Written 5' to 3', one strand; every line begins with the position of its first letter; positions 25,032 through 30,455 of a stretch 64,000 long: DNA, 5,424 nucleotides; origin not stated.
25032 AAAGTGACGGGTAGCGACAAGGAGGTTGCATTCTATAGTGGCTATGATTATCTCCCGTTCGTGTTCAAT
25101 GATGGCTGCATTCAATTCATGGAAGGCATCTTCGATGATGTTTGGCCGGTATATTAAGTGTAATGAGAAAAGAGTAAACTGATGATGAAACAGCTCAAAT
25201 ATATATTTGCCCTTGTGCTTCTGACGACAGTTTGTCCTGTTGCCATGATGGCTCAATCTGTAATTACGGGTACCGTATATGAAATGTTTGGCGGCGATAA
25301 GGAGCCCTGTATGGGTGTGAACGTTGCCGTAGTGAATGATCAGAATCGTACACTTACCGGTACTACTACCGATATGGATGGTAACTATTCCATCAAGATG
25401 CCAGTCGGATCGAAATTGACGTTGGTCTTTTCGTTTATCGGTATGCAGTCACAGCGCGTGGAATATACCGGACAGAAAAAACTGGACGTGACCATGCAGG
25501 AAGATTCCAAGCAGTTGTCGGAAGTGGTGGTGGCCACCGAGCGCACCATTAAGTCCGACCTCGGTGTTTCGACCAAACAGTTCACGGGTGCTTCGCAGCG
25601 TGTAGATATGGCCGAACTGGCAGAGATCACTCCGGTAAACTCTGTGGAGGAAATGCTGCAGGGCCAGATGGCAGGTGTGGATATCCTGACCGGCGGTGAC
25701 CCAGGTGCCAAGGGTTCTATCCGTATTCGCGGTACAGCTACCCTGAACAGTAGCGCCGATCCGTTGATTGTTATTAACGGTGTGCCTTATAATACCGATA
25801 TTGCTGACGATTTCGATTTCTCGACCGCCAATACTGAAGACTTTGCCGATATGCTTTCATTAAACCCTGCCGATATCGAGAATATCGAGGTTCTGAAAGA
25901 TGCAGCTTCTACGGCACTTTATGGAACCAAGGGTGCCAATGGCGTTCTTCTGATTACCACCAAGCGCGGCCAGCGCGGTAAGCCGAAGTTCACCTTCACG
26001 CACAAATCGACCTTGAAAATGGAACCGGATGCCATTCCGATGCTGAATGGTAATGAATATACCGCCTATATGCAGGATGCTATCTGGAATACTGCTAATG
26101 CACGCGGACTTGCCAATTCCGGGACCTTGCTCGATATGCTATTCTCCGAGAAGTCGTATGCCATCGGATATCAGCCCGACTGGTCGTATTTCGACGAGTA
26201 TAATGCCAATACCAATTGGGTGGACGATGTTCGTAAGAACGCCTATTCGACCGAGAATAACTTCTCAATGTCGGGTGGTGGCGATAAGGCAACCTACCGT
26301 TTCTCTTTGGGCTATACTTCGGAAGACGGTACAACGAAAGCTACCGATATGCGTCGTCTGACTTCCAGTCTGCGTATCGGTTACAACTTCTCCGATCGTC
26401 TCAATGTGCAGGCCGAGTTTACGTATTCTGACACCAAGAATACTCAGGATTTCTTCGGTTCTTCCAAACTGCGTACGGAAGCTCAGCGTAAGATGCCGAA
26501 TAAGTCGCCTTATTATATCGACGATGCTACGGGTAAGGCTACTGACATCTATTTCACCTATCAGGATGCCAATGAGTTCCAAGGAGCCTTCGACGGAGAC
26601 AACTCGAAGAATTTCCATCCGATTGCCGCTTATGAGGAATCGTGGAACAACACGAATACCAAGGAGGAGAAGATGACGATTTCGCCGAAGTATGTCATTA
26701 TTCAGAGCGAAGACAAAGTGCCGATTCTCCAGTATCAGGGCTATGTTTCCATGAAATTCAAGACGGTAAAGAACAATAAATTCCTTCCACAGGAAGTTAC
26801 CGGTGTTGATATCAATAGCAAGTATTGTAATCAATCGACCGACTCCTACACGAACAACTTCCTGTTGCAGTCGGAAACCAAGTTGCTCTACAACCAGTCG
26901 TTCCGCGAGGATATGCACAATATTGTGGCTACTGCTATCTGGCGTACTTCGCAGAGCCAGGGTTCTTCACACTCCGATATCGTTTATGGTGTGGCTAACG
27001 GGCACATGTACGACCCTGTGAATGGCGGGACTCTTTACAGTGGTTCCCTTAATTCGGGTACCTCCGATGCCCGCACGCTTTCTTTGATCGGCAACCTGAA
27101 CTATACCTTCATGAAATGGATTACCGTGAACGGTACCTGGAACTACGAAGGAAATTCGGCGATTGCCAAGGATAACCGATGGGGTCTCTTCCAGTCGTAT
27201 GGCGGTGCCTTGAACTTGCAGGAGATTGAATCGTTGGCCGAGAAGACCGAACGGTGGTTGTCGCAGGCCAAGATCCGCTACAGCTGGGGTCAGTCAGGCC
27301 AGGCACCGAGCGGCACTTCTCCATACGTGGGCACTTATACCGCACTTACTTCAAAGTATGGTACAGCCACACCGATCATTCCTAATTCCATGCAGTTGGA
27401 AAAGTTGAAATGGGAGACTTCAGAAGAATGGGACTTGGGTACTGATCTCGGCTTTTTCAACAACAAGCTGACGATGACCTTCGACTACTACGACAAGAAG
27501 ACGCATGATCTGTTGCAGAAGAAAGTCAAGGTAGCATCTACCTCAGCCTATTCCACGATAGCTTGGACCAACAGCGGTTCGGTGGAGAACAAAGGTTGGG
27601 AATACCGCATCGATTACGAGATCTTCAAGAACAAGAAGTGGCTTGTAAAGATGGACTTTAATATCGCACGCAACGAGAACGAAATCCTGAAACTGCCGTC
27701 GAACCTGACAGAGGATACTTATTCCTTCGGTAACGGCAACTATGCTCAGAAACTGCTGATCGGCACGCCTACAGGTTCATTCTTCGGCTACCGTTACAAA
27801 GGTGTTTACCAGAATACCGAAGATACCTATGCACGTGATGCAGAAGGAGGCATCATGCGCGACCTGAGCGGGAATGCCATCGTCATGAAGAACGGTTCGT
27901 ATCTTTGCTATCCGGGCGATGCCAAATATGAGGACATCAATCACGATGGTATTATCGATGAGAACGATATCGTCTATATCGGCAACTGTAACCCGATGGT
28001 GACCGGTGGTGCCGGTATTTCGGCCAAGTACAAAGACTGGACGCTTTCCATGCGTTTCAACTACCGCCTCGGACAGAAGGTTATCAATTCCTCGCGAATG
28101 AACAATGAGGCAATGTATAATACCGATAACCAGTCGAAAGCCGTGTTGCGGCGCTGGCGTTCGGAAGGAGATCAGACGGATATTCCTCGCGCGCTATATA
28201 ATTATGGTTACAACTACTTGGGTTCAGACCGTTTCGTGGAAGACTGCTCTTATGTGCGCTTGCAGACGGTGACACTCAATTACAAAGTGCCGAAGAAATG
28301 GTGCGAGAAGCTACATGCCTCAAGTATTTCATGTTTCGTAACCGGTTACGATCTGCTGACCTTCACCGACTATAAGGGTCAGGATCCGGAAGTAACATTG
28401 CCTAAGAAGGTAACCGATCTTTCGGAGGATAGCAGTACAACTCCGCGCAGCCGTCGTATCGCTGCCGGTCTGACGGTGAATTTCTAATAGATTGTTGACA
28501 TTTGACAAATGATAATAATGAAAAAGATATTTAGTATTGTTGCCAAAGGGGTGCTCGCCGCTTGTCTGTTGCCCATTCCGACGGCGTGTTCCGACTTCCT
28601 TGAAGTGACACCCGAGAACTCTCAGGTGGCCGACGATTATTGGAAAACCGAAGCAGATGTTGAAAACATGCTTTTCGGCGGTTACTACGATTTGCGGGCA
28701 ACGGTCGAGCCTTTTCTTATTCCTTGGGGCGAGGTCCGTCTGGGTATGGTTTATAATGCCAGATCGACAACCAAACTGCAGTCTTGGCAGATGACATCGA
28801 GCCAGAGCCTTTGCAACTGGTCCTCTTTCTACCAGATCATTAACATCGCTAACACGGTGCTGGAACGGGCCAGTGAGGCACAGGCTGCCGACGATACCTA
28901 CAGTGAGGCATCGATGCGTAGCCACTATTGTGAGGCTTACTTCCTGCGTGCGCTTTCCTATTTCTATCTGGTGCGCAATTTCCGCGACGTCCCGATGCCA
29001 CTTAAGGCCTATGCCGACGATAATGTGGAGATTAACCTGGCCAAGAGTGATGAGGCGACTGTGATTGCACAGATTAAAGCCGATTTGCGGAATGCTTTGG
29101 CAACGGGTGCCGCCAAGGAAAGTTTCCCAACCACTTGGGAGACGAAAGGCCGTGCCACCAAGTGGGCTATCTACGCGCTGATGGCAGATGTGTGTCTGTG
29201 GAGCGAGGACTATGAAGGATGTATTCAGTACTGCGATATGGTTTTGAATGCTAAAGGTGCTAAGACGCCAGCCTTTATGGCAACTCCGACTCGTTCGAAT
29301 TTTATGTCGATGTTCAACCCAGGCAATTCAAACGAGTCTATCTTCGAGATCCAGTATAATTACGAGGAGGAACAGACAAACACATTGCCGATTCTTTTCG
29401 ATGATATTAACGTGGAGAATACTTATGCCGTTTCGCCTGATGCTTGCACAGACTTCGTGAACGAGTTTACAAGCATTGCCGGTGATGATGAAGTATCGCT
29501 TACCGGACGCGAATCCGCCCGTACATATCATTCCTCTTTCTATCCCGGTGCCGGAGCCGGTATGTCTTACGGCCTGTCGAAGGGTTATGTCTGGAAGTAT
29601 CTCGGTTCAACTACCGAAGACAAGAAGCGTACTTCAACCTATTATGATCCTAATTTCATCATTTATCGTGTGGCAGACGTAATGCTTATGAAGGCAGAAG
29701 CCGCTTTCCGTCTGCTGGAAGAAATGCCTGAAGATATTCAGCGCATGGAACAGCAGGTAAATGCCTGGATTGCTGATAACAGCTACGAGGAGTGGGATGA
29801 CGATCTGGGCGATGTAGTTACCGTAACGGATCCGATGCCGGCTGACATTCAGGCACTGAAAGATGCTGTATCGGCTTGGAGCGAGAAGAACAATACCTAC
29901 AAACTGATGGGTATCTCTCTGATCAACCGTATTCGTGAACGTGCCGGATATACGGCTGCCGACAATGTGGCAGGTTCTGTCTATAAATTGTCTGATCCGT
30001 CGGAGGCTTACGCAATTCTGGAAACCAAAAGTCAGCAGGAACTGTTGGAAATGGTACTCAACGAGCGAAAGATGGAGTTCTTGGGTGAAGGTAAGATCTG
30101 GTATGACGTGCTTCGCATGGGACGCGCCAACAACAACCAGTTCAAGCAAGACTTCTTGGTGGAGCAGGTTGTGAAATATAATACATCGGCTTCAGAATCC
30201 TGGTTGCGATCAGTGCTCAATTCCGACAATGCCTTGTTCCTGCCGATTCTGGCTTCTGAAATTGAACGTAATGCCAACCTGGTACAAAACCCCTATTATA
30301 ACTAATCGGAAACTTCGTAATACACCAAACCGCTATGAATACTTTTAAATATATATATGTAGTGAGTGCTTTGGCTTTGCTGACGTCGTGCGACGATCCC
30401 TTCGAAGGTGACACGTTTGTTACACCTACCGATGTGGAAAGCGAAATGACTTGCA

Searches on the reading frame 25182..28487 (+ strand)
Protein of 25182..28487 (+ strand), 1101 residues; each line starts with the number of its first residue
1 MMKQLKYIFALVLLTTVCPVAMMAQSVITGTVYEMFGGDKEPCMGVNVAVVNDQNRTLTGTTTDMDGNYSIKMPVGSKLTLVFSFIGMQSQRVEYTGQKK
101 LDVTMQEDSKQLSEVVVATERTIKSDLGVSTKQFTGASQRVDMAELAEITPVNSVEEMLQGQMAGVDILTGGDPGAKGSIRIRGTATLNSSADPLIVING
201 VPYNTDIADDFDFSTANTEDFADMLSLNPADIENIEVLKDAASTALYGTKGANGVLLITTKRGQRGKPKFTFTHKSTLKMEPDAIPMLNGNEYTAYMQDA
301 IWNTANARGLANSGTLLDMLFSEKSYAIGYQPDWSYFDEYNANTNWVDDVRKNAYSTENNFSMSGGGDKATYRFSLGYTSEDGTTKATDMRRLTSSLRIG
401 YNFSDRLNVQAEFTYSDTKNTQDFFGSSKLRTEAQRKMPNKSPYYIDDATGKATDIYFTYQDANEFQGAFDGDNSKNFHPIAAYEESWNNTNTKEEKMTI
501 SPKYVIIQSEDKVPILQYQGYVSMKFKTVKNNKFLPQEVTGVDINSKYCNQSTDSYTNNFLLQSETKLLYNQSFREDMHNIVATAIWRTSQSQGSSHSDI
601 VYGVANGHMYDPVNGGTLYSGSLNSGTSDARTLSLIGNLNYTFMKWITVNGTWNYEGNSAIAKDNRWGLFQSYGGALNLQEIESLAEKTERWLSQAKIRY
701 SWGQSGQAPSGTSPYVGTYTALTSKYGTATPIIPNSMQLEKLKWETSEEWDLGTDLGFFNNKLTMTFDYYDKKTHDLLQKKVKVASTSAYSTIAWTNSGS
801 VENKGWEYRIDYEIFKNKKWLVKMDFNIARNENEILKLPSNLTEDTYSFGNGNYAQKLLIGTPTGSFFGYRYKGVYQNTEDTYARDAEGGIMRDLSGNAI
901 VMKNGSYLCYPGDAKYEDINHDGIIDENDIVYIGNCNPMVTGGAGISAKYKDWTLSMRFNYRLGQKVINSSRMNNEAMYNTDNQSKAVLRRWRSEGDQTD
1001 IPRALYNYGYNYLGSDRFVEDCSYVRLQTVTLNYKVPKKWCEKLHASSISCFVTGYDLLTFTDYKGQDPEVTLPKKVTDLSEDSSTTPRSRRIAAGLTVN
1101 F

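Call 45: search_protein_families(library=pfam, proteins=[window:25182-28487:+], max_evalue=0.00001)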
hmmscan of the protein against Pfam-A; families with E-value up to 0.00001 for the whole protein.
window:25182-28487:+ (1101 aa): 3 families
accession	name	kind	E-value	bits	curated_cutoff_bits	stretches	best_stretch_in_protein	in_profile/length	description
PF07715.20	Plug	-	2.3e-18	67.1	23.9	1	133-255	4-107/107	TonB-dependent Receptor Plug Domain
PF13715.12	CarbopepD_reg_2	-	4.5e-14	52.7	32.2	1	28-117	1-88/88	CarboxypepD_reg-like domain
PF13620.12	CarboxypepD_reg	-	3.5e-09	37.3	32.3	1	28-104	2-80/82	Carboxypeptidase regulatory-like domain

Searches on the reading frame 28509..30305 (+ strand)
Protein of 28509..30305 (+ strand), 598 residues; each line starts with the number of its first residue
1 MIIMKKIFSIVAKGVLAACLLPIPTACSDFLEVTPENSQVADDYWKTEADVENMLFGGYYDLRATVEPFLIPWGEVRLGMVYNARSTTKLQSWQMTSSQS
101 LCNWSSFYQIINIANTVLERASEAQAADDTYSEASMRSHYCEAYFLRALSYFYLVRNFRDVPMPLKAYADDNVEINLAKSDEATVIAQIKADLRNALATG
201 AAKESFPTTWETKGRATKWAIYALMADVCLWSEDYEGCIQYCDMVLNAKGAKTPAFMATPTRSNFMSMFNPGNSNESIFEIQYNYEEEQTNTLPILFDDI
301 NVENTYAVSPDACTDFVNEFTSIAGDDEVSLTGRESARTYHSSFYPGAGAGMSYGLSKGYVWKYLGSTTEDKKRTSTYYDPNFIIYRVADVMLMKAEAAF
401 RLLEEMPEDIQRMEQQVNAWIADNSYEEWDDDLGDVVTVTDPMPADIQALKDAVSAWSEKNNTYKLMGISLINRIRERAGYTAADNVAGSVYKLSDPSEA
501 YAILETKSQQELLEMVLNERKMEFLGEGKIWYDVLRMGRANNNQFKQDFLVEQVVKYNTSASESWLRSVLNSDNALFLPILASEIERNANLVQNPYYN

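Call 45: search_protein_families(library=pfam, proteins=[window:28509-30305:+], max_evalue=0.00001)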
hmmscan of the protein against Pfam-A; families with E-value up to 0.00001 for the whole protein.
window:28509-30305:+ (598 aa): 2 families
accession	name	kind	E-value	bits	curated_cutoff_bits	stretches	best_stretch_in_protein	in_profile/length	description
PF07980.17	SusD_RagB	-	1.3e-24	87.8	23.1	1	361-597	135-297/297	SusD family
PF14322.12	SusD-like_3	-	7.2e-21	75.7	27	1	29-230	1-191/191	Starch-binding associating with outer membrane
